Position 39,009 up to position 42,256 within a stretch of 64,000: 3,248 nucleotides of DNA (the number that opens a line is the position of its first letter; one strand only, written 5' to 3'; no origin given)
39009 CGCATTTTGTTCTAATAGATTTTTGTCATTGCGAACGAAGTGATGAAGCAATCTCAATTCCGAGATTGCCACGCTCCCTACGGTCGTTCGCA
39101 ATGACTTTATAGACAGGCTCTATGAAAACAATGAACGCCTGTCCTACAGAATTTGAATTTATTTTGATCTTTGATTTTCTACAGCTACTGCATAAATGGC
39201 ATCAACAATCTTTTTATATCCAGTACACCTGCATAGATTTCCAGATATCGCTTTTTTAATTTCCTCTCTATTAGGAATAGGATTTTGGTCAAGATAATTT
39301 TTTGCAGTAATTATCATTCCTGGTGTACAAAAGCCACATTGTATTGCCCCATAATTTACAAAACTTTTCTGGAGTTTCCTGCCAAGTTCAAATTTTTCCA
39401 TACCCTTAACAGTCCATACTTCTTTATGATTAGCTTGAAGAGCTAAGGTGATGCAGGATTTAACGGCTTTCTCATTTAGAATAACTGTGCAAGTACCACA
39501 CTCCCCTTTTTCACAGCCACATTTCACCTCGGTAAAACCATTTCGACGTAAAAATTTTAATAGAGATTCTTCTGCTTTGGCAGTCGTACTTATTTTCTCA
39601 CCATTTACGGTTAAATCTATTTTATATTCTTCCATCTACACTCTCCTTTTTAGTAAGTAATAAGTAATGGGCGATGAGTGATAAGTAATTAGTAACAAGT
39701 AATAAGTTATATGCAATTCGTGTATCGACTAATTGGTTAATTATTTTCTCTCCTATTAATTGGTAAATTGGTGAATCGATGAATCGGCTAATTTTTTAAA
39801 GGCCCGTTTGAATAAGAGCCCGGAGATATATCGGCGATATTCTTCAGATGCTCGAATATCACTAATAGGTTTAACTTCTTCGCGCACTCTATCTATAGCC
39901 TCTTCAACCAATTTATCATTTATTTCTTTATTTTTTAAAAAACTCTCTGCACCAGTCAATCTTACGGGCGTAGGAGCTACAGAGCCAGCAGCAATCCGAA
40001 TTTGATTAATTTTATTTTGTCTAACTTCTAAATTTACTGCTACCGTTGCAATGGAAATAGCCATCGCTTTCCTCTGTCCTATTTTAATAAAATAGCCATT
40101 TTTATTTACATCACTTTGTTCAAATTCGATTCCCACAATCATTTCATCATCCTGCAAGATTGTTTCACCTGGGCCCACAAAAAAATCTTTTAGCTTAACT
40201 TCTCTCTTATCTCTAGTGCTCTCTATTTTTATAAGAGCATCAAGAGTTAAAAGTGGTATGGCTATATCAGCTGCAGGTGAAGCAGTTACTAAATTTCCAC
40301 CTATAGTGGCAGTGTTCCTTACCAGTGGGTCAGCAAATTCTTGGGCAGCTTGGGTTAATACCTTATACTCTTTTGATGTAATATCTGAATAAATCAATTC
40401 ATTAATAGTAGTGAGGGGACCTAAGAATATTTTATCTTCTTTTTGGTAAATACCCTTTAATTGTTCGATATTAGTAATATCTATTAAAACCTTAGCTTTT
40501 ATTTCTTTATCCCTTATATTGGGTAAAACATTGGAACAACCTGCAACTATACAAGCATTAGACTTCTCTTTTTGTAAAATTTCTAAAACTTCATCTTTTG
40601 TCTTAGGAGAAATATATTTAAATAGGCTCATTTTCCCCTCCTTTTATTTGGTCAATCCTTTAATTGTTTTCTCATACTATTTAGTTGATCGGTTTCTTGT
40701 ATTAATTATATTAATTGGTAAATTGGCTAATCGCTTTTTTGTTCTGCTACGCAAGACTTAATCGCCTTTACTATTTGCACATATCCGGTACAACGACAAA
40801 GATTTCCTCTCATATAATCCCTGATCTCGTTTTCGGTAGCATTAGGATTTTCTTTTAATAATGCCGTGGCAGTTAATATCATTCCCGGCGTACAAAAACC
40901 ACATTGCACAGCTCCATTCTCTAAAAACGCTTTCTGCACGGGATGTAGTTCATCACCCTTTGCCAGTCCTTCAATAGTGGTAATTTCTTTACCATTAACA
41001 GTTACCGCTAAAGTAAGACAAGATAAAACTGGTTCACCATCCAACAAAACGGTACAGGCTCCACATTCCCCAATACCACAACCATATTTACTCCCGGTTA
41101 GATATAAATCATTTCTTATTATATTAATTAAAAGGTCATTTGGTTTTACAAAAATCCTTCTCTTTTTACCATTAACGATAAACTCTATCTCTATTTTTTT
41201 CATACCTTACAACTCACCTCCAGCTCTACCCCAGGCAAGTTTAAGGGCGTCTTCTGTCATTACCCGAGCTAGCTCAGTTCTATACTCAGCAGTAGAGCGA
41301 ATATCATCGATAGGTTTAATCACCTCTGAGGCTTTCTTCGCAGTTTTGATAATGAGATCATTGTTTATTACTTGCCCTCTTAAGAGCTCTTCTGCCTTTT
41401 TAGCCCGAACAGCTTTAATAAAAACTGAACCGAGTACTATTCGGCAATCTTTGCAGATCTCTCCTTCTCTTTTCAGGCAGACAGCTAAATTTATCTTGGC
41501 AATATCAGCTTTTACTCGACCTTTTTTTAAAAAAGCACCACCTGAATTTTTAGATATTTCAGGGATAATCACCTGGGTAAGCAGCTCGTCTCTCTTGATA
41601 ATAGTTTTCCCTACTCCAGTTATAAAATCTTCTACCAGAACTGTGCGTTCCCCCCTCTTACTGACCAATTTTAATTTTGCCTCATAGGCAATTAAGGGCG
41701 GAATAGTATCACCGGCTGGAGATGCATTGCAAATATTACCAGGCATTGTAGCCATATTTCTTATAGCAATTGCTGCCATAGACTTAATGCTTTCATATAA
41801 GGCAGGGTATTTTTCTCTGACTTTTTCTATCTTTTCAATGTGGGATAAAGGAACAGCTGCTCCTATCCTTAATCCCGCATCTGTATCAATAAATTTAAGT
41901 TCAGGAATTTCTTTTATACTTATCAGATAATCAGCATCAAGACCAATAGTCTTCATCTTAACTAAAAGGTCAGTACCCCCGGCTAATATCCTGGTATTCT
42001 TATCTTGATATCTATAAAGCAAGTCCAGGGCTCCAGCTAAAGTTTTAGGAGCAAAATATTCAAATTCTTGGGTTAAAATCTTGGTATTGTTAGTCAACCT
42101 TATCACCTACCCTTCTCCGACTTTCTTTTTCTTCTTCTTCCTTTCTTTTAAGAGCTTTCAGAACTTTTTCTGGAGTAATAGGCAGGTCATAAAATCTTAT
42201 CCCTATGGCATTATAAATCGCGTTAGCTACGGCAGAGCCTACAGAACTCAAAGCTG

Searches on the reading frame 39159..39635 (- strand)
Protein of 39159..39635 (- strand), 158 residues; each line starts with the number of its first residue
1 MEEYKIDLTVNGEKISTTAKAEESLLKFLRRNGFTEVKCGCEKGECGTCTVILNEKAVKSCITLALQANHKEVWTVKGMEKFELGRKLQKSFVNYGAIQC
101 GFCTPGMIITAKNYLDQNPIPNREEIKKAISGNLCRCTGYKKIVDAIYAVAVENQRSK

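Call 7: search_protein_families(library=ncbifam, proteins=[window:39159-39635:-], max_evalue=0.00001)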
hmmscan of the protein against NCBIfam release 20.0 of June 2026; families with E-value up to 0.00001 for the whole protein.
window:39159-39635:- (158 aa): 11 families
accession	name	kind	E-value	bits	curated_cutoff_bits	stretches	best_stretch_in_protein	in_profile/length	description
NF043084.2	XdhC_XDHase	equivalog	4.3e-50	169.1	217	1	5-149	2-148/151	xanthine dehydrogenase subunit XdhC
NF041020.1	glyceraldDH_gamma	equivalog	9.4e-47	158.6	290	1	2-151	9-159/164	glyceraldehyde dehydrogenase subunit gamma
NF045668.1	pterin_aldehy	equivalog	1.8e-43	148.8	1100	1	6-151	3-152/905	molybdopterin-dependent aldehyde oxidoreductase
TIGR03193.1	4hydroxCoAred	equivalog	3.1e-43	147.2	257.8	1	7-150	3-147/148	4-hydroxybenzoyl-CoA reductase subunit gamma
TIGR03311.1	Se_dep_XDH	equivalog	3.5e-43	147.8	830.45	1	7-149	2-142/848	selenium-dependent xanthine dehydrogenase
NF007387.0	PRK09908.1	equivalog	5e-41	139.8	212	1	3-149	6-154/159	xanthine dehydrogenase iron sulfur-binding subunit XdhC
TIGR03198.1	pucE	equivalog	1.8e-40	137.8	254.3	1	5-150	3-148/151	xanthine dehydrogenase subunit E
TIGR02963.1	xanthine_xdhA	equivalog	2e-34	119.1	467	1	9-153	4-159/468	xanthine dehydrogenase small subunit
NF008514.0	PRK11433.1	equivalog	1.2e-29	103.4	322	1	4-116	51-164/218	aldehyde dehydrogenase iron-sulfur subunit PaoA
TIGR02969.1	mam_aldehyde_ox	subfamily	5.4e-21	73.8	1912.3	1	9-149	6-159/1330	aldehyde oxidase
TIGR03313.1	Se_sel_red_Mo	hypoth_equivalog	1.4e-14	52.8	1101.9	1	9-148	2-142/951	molybdopterin-dependent oxidoreductase Mo/Fe-S-binding subunit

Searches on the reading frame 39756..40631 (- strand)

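Call 7: search_protein_families(library=ncbifam, proteins=[window:39756-40631:-], max_evalue=0.00001)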
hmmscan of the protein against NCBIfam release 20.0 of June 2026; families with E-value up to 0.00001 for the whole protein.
window:39756-40631:- (291 aa): 8 families
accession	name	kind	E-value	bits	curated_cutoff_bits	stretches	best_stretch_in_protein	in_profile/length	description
NF043083.1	XdhB_XDHase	equivalog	2.8e-68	230.2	310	1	5-282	6-284/289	xanthine dehydrogenase subunit XdhB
NF007427.0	PRK09971.1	equivalog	1.4e-64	218.2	287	1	5-281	6-283/292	xanthine dehydrogenase FAD-binding subunit XdhB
NF041019.1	glyceraldDH_beta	equivalog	1.8e-61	207.8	350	1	4-280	6-279/280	glyceraldehyde dehydrogenase subunit beta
TIGR02963.1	xanthine_xdhA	equivalog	1.1e-51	175.9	467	1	6-279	195-466/468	xanthine dehydrogenase small subunit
TIGR03195.1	4hydrxCoA_B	equivalog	8.3e-37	127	404.55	2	120-281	158-319/321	4-hydroxybenzoyl-CoA reductase subunit beta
TIGR03199.1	pucC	equivalog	6.3e-34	117.5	306.05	1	9-269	1-257/264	xanthine dehydrogenase subunit C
TIGR03312.1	Se_sel_red_FAD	hypoth_equivalog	2.4e-19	69.6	241.5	1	5-274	3-243/257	molybdopterin-dependent oxidoreductase FAD-binding subunit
TIGR02969.1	mam_aldehyde_ox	subfamily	3.9e-12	44.5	1912.3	1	5-274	238-520/1330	aldehyde oxidase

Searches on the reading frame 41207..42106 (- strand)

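Call 7: search_protein_families(library=ncbifam, proteins=[window:41207-42106:-], max_evalue=0.00001)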
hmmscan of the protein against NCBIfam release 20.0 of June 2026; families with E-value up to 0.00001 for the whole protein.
window:41207-42106:- (299 aa): 8 families
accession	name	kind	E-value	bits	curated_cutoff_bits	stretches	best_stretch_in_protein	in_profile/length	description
NF041019.1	glyceraldDH_beta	equivalog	3.7e-60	203.5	350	1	13-289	4-278/280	glyceraldehyde dehydrogenase subunit beta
NF043083.1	XdhB_XDHase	equivalog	2.1e-59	201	310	1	17-296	7-288/289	xanthine dehydrogenase subunit XdhB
NF007427.0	PRK09971.1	equivalog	5.8e-58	196.4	287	1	16-298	6-290/292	xanthine dehydrogenase FAD-binding subunit XdhB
TIGR02963.1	xanthine_xdhA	equivalog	1.7e-49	168.8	467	1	6-283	184-460/468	xanthine dehydrogenase small subunit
TIGR03195.1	4hydrxCoA_B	equivalog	8.8e-28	97.3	404.55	2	13-127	3-116/321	4-hydroxybenzoyl-CoA reductase subunit beta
TIGR03199.1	pucC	equivalog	1e-22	80.7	306.05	1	20-278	1-256/264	xanthine dehydrogenase subunit C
TIGR03312.1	Se_sel_red_FAD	hypoth_equivalog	5.2e-17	61.9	241.5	1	16-287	3-246/257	molybdopterin-dependent oxidoreductase FAD-binding subunit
TIGR02969.1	mam_aldehyde_ox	subfamily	1.2e-15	56.2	1912.3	1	9-253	230-487/1330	aldehyde oxidase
